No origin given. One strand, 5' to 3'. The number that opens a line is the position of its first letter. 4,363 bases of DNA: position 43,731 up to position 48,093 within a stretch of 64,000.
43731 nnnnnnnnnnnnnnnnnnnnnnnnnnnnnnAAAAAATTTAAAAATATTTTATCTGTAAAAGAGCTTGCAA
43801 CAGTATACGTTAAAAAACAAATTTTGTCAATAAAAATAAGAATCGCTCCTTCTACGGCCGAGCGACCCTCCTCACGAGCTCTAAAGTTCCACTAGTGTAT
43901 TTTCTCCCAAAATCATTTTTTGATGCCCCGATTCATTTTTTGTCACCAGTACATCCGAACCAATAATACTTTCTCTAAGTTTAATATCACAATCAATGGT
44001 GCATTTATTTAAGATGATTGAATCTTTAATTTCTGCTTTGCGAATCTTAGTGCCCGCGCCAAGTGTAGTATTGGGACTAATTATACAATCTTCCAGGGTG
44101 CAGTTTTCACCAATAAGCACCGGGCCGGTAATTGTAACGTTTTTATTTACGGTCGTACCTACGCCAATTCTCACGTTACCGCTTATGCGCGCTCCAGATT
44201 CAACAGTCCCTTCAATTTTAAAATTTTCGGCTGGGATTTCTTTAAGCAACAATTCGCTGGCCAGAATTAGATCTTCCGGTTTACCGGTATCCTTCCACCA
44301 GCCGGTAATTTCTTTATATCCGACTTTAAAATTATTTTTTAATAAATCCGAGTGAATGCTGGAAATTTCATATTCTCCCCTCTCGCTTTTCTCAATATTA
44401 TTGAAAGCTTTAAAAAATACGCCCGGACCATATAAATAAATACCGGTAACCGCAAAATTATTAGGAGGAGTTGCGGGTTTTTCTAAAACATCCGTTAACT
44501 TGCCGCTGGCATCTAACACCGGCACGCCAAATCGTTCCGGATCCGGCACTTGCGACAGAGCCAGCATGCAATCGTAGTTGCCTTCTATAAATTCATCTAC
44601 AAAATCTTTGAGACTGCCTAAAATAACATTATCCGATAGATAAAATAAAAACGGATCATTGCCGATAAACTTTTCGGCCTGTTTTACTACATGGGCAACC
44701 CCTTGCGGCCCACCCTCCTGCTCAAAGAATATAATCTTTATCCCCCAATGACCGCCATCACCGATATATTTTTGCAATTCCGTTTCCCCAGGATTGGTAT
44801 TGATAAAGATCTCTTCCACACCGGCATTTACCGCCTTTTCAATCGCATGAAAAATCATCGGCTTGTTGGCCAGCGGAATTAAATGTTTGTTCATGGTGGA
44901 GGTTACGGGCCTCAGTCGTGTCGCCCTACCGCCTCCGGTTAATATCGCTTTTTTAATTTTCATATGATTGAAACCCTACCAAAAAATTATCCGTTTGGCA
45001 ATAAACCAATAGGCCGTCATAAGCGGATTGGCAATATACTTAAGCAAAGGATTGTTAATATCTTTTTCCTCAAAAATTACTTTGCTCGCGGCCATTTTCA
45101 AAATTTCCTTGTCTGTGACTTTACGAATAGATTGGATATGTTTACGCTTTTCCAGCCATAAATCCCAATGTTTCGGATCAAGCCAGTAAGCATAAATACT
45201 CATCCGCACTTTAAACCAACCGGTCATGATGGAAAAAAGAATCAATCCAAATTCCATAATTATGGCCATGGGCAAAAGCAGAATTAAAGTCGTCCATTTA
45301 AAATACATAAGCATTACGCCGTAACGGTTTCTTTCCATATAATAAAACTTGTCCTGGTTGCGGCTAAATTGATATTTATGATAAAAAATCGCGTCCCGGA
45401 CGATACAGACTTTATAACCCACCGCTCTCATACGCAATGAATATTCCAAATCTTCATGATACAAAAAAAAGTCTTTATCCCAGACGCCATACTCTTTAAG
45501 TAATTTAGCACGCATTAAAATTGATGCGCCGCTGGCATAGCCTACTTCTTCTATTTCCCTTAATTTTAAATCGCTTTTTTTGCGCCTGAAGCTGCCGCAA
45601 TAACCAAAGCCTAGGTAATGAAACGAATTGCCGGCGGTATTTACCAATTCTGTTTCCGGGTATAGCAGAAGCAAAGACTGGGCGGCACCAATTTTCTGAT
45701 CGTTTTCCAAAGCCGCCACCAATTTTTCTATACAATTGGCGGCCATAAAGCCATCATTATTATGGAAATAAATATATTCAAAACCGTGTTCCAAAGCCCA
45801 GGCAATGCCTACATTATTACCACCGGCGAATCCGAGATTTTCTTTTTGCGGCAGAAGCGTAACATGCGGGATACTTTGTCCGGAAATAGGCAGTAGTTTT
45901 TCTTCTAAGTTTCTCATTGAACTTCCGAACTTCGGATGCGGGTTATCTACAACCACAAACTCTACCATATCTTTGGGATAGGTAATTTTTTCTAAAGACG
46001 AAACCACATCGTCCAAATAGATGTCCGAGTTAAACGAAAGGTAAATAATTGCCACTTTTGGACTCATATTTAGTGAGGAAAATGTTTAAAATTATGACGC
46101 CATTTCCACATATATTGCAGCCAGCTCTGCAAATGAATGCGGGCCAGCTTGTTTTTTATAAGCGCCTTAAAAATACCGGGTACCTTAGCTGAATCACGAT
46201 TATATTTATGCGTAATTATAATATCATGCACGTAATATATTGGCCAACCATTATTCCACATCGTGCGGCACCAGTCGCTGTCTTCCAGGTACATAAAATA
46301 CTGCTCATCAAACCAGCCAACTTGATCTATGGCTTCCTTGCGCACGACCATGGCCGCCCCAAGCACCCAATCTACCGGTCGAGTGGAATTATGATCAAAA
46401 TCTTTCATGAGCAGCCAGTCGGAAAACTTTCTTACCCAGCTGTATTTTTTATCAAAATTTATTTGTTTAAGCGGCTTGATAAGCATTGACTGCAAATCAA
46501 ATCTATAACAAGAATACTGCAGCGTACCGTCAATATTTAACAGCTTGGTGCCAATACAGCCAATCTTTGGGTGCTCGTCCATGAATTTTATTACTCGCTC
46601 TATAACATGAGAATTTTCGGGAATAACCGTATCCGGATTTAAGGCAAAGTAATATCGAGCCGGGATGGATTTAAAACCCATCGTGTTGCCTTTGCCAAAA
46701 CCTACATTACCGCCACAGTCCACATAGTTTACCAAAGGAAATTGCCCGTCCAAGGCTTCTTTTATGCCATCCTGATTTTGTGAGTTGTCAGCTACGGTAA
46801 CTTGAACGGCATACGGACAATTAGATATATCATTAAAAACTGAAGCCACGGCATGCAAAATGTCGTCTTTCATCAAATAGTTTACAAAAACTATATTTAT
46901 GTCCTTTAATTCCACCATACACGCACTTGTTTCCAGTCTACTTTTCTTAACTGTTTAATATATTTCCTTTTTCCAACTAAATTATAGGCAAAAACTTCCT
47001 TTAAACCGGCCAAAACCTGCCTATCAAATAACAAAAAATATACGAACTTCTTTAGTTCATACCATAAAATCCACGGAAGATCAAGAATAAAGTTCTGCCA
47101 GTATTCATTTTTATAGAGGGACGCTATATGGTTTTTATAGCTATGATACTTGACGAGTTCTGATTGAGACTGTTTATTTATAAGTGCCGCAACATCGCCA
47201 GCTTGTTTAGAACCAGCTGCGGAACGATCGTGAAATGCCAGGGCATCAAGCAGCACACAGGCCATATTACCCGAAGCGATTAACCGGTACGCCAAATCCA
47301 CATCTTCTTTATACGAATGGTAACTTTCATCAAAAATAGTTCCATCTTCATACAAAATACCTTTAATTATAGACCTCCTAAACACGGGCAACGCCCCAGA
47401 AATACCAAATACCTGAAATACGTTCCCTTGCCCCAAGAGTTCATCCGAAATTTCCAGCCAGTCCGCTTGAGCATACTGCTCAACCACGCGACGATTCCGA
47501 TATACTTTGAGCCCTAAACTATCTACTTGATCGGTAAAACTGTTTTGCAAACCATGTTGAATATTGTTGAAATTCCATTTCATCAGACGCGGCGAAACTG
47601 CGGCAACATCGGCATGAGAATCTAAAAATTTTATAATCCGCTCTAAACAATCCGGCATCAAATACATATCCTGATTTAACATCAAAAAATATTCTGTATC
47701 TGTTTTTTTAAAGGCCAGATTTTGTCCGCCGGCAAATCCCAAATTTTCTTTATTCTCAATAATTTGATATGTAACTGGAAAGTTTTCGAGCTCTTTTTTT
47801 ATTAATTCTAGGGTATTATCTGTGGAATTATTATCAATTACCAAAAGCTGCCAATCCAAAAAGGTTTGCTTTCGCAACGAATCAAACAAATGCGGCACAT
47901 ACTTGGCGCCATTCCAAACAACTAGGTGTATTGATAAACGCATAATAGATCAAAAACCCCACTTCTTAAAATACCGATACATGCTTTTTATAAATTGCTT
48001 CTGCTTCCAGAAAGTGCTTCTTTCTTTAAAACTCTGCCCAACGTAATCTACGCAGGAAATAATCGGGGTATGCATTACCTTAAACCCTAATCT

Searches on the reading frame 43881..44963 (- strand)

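Call 59: search_protein_families(library=pfam, proteins=[window:43881-44963:-], max_evalue=0.00001)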
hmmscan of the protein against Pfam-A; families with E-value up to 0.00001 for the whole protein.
window:43881-44963:- (360 aa): 4 families
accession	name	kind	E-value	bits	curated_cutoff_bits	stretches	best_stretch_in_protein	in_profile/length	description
PF00483.29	NTP_transferase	-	5.2e-48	164.2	21.2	1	5-241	1-244/245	Nucleotidyl transferase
PF25084.1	LbH_EIF2B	-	6.1e-10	39.5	54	1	292-356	15-79/105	EIF2B subunit epsilon LbH domain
PF12804.13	NTP_transf_3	-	4.5e-08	33.9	27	1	7-115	2-99/160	MobA-like NTP transferase domain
PF24894.1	Hexapep_GlmU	-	1.2e-06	29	23.3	0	256-307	33-83/104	GlmU-like, C-terminal hexapeptide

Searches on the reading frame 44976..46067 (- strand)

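Call 59: search_protein_families(library=pfam, proteins=[window:44976-46067:-], max_evalue=0.00001)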
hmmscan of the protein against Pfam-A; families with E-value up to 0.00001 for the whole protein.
window:44976-46067:- (363 aa): 3 families
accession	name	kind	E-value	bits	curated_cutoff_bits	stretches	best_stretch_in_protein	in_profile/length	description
PF00535.33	Glycos_transf_2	-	5.6e-11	43.1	23.3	1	10-193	5-167/168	Glycosyl transferase family 2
PF13641.12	Glyco_tranf_2_3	-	8.4e-11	42.8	27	1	3-231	1-212/230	Glycosyltransferase like family 2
PF13632.12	Glyco_trans_2_3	-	2.1e-08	34.6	27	1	98-294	1-185/198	Glycosyl transferase family group 2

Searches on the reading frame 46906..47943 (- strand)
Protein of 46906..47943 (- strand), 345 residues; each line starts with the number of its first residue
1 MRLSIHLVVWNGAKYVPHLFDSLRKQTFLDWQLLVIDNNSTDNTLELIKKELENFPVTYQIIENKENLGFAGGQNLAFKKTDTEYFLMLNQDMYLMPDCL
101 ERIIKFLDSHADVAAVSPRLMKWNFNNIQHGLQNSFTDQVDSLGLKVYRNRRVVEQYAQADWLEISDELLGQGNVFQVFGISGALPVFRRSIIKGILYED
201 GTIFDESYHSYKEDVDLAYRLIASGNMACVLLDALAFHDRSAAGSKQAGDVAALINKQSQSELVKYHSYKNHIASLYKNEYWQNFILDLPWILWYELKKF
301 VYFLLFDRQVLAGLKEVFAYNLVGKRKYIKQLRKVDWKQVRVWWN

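Call 59: search_protein_families(library=pfam, proteins=[window:46906-47943:-], max_evalue=0.00001)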
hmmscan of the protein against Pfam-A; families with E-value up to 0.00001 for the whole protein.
window:46906-47943:- (345 aa): 2 families
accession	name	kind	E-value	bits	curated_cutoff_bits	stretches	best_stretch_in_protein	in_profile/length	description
PF00535.33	Glycos_transf_2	-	5.4e-26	92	23.3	1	4-143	1-132/168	Glycosyl transferase family 2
PF10111.15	Glyco_tranf_2_2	-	4.2e-08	33.5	27.3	1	17-110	13-109/276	Glycosyltransferase like family 2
